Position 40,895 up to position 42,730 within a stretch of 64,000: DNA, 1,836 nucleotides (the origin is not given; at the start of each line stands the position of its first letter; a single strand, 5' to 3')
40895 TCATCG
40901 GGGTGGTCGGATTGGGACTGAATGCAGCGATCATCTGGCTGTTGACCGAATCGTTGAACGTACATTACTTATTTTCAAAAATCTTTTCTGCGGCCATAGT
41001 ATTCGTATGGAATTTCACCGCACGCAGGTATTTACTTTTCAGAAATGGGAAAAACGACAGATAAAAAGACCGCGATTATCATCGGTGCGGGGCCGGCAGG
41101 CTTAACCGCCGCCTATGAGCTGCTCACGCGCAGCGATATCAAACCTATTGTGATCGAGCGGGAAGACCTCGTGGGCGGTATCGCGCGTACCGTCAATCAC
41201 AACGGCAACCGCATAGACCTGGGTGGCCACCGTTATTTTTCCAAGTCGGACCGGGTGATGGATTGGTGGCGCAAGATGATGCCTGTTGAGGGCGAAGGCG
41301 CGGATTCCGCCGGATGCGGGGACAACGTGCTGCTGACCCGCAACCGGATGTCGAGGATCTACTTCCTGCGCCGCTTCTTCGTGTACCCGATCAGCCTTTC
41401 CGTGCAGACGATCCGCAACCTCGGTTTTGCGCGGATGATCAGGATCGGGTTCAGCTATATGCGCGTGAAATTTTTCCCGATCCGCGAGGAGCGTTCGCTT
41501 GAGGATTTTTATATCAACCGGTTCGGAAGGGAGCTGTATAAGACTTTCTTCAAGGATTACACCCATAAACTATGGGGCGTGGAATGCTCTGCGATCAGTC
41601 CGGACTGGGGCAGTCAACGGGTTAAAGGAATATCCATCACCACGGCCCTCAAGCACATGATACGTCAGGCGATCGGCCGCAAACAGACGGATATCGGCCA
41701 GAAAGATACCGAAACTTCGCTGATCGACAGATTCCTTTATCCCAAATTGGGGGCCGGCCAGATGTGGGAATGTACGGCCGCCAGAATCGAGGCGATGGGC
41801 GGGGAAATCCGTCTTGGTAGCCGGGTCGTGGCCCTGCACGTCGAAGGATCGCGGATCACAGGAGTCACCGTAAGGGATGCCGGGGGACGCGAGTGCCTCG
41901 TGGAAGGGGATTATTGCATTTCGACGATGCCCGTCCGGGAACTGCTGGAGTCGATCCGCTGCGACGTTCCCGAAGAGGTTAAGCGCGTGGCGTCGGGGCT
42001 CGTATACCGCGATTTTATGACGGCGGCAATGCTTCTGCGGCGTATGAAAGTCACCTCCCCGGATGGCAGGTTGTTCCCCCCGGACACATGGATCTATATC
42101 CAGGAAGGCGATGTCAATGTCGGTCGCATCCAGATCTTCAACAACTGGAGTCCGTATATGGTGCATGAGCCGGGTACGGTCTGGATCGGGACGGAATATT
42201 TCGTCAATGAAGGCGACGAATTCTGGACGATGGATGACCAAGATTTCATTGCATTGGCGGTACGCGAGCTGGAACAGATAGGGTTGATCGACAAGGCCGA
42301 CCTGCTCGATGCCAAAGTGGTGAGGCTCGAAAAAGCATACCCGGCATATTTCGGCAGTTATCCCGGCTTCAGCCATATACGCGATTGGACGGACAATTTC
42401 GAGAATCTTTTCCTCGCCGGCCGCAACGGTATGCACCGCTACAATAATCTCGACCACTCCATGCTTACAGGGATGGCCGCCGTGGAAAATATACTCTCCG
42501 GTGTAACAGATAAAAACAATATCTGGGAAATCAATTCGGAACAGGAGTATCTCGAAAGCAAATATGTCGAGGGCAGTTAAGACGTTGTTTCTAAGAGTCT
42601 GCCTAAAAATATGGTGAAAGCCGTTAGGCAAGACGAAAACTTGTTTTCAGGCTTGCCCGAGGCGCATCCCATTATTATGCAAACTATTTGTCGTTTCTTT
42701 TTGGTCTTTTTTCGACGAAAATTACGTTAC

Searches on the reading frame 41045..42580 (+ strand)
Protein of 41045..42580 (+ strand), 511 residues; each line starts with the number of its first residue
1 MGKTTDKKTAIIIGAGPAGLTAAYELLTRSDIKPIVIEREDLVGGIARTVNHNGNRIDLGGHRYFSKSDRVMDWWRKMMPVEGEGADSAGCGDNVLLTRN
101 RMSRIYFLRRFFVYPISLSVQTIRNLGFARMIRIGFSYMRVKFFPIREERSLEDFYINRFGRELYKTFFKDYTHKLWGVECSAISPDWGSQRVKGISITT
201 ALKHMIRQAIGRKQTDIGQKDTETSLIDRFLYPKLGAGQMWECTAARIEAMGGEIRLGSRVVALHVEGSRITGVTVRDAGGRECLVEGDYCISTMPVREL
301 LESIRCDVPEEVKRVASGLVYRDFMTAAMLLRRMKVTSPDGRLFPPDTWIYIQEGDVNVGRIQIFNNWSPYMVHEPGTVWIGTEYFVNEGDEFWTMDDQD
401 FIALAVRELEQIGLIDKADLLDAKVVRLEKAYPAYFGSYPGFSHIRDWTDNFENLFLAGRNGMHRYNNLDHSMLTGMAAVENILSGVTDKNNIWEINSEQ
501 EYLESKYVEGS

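Call 52: search_protein_families(library=pfam, proteins=[window:41045-42580:+], max_evalue=0.00001)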
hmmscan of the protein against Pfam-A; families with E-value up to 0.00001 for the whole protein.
window:41045-42580:+ (511 aa): 4 families
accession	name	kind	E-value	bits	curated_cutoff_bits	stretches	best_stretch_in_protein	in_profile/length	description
PF01593.30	Amino_oxidase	-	8.9e-22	78.4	19.8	1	18-483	2-442/443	Flavin containing amine oxidoreductase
PF13450.12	NAD_binding_8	-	1.4e-12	48.2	21.9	1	12-77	1-67/68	NAD(P)-binding Rossmann-like domain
PF01266.30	DAO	-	4.3e-08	33.5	27.9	0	10-45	2-36/353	FAD dependent oxidoreductase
PF01946.23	Thi4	-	6.5e-06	26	26.2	0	10-45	20-55/235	Thi4 family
